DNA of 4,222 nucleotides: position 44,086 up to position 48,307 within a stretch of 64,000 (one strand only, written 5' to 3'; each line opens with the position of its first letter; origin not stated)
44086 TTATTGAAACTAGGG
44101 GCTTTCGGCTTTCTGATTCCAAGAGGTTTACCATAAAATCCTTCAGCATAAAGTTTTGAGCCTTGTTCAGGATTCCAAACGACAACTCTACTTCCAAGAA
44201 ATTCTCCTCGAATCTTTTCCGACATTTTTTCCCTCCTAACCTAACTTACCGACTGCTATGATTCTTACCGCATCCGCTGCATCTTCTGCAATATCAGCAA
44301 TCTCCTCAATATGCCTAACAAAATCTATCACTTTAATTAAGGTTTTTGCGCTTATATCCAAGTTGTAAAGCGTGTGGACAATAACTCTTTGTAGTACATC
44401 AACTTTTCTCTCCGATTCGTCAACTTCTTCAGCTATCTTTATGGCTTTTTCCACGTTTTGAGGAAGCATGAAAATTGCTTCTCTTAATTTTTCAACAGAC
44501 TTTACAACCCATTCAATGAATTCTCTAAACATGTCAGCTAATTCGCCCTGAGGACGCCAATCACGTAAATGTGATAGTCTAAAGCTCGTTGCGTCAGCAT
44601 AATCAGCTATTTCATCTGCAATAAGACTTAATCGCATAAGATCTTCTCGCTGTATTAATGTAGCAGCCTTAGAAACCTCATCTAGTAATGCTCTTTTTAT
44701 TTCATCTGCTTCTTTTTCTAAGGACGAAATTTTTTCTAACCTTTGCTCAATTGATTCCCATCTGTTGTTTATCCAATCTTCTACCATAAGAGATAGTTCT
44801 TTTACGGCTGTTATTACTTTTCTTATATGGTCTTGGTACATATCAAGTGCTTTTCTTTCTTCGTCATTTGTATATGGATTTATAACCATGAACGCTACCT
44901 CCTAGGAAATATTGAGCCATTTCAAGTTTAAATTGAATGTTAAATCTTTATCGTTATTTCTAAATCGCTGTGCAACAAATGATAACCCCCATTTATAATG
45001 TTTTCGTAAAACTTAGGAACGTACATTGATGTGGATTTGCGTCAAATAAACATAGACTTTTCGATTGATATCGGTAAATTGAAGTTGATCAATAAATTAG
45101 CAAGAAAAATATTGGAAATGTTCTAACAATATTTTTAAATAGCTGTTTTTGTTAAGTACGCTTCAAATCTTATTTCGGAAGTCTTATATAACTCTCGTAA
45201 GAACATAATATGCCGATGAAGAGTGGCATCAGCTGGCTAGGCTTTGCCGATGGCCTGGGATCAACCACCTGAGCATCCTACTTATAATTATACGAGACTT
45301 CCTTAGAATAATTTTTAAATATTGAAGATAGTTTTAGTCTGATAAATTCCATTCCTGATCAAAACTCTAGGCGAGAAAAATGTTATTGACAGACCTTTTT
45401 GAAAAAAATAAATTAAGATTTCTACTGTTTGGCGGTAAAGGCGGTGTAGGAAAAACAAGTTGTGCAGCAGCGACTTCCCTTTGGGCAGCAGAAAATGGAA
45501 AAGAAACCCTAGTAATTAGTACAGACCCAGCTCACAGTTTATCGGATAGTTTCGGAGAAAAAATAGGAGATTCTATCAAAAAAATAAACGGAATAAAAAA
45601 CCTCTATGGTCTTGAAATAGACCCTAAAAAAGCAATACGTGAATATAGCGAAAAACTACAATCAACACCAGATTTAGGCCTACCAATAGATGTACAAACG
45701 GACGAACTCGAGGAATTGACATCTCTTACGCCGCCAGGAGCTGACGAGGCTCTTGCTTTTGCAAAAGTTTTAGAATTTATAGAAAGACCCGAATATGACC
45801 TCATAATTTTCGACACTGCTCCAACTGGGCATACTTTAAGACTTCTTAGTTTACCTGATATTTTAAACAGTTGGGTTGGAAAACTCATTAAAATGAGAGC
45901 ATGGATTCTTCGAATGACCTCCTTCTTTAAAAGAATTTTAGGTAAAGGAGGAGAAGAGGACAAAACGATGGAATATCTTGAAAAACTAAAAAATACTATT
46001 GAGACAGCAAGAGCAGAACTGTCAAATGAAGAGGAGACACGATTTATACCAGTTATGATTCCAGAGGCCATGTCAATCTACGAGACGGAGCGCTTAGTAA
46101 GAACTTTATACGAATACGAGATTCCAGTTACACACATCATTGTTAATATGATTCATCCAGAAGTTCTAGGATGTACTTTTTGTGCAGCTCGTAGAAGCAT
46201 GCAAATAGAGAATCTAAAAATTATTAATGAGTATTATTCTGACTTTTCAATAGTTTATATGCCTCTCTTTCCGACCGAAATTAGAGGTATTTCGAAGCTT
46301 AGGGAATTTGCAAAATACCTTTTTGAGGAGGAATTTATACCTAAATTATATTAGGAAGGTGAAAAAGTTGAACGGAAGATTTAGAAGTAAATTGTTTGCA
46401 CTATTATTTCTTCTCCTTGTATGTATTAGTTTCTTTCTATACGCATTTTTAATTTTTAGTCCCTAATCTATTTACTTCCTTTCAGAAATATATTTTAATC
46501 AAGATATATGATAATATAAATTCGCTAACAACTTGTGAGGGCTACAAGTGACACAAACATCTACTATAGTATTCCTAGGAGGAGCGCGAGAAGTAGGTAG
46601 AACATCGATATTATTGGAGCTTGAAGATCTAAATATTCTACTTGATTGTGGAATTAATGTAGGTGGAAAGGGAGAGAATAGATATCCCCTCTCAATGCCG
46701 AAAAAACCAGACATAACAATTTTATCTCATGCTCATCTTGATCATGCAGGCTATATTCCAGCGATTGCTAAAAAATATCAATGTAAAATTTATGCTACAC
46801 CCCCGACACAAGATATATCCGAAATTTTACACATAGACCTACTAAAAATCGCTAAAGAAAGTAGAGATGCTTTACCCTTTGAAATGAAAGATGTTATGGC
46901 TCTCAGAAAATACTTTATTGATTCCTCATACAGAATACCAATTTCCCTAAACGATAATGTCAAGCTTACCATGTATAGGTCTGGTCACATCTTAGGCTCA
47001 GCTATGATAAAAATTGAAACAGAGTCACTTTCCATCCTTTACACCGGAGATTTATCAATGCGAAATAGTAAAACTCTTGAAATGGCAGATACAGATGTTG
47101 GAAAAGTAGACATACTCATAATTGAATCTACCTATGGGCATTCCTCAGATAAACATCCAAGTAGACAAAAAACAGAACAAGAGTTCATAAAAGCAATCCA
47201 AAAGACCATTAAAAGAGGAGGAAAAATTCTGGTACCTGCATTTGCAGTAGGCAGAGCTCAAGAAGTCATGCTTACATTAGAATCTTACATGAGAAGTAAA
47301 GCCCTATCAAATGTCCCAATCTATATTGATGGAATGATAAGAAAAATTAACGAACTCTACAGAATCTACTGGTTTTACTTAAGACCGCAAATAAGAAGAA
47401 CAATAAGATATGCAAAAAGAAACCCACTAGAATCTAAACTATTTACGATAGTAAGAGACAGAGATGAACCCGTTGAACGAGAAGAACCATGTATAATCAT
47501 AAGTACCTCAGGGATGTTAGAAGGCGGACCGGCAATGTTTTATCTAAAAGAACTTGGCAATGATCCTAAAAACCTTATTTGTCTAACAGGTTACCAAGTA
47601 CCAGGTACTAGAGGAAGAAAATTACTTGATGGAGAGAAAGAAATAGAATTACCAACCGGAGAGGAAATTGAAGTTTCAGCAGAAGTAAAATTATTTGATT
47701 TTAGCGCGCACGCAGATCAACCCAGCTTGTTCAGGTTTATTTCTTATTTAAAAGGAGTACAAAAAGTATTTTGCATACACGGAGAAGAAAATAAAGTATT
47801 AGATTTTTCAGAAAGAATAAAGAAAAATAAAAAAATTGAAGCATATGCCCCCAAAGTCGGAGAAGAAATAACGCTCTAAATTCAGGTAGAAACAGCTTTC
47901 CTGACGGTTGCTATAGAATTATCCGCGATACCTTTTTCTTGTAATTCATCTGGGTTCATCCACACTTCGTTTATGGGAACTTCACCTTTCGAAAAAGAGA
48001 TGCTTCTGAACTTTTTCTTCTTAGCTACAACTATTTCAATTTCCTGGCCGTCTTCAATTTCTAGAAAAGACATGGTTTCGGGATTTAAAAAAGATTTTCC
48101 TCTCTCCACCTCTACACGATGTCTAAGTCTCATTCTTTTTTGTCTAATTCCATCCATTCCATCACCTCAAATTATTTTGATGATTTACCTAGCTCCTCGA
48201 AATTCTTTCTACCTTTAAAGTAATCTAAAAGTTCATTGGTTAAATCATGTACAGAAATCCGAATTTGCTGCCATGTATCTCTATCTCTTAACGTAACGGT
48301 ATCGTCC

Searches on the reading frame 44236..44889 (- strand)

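Call 15: search_protein_families(library=pfam, proteins=[window:44236-44889:-], max_evalue=0.0001)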
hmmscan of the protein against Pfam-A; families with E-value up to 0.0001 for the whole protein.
window:44236-44889:- (217 aa): 2 families
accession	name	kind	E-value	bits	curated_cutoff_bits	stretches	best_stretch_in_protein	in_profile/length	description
PF01865.21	PhoU_div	-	1.6e-32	113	24.4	1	12-213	7-213/214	Protein of unknown function DUF47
PF01895.24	PhoU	-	9.3e-05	23.2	23.5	1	125-207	5-88/89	PhoU domain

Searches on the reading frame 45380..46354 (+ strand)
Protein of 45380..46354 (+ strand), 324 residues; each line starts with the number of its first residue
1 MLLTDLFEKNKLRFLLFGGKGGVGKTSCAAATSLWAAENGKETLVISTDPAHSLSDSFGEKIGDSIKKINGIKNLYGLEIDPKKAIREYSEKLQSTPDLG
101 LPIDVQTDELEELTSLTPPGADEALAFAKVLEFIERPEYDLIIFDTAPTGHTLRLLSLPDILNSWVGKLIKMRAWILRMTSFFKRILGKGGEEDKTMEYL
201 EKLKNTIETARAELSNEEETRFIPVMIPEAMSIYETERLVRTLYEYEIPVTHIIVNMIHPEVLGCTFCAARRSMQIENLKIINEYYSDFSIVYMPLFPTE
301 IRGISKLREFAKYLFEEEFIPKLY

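Call 15: search_protein_families(library=pfam, proteins=[window:45380-46354:+], max_evalue=0.0001)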
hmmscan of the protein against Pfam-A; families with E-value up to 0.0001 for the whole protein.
window:45380-46354:+ (324 aa): 3 families
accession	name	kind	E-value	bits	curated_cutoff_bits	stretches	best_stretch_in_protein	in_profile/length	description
PF02374.21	ArsA_ATPase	-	2.8e-97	326.1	24.3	1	13-315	2-304/305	Anion-transporting ATPase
PF13614.12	AAA_31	-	1.1e-09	38.9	27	1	19-153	9-132/177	AAA domain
PF01656.29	CbiA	-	7.4e-08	32.8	25.4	1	16-260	3-85/125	CobQ/CobB/MinD/ParA nucleotide binding domain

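Call 83: search_protein_families(library=ncbifam, proteins=[window:45380-46354:+], max_evalue=0.00001)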
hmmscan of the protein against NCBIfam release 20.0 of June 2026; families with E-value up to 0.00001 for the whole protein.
window:45380-46354:+ (324 aa): 6 families
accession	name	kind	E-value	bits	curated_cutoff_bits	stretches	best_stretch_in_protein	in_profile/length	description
TIGR00345.1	GET3_arsA_TRC40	subfamily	8.9e-98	327.5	135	1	16-314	1-297/299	TRC40/GET3/ArsA family transport-energizing ATPase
NF041417.1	ArsA_halo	exception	2.3e-58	198.4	800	1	10-317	10-295/617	arsenical pump-driving ATPase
TIGR04291.1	arsen_driv_ArsA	equivalog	3e-46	158.3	650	1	13-310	4-285/565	arsenical pump-driving ATPase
NF053621.1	ATPseBagBMYCTU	equivalog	1.6e-23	83.4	521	1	5-174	5-177/371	ATPase BagB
NF053622.1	ATPseBagAMYCTU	equivalog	1.3e-16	60.9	400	1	10-157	5-160/325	ATPase BagA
NF050088.1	Get3_fold_NosAFP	equivalog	1.1e-15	57.5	325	1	15-167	5-154/364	Get3/ArsA fold putative tail anchor-mediating ATPase NosAFP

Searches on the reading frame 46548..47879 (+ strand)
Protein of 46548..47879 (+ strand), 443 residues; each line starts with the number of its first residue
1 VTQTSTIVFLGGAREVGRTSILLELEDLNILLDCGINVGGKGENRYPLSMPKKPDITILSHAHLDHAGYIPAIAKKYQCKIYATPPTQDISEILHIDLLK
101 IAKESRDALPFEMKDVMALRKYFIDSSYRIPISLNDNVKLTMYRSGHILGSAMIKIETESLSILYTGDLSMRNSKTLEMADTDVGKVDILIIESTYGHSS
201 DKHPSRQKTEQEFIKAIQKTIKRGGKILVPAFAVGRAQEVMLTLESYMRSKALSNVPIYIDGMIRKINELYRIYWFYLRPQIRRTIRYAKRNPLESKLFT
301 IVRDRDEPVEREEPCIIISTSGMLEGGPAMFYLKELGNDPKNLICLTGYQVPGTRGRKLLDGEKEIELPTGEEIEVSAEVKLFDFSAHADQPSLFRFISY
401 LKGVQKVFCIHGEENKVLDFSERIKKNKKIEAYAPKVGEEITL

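Call 15: search_protein_families(library=pfam, proteins=[window:46548-47879:+], max_evalue=0.0001)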
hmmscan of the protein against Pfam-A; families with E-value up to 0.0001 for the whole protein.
window:46548-47879:+ (443 aa): 5 families
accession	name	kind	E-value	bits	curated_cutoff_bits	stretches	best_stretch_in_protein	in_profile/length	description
PF10996.14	Beta-Casp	-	8.5e-29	101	27.7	1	237-359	1-120/120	Beta-Casp domain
PF16661.11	Lactamase_B_6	-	1.4e-16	60.9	27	1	22-182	1-175/193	Metallo-beta-lactamase superfamily domain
PF07521.17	RMMBL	-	2.5e-14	53.4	21.6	1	374-435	2-63/63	Zn-dependent metallo-hydrolase RNA specificity domain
PF00753.33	Lactamase_B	-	3e-11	44.1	22.7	1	16-86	4-76/196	Metallo-beta-lactamase superfamily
PF12706.13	Lactamase_B_2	-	2.6e-08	34.2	27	1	29-200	2-170/200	Beta-lactamase superfamily domain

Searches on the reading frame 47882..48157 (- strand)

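Call 16: search_protein_families(library=pfam, proteins=[window:47882-48157:-], max_evalue=0.0001)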
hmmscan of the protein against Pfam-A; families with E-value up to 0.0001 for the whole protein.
window:47882-48157:- (91 aa): 1 family
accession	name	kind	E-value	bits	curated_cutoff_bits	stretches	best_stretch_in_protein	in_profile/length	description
PF01568.27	Molydop_binding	-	2.5e-05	24.7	26.8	0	61-86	29-53/110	Molydopterin dinucleotide binding domain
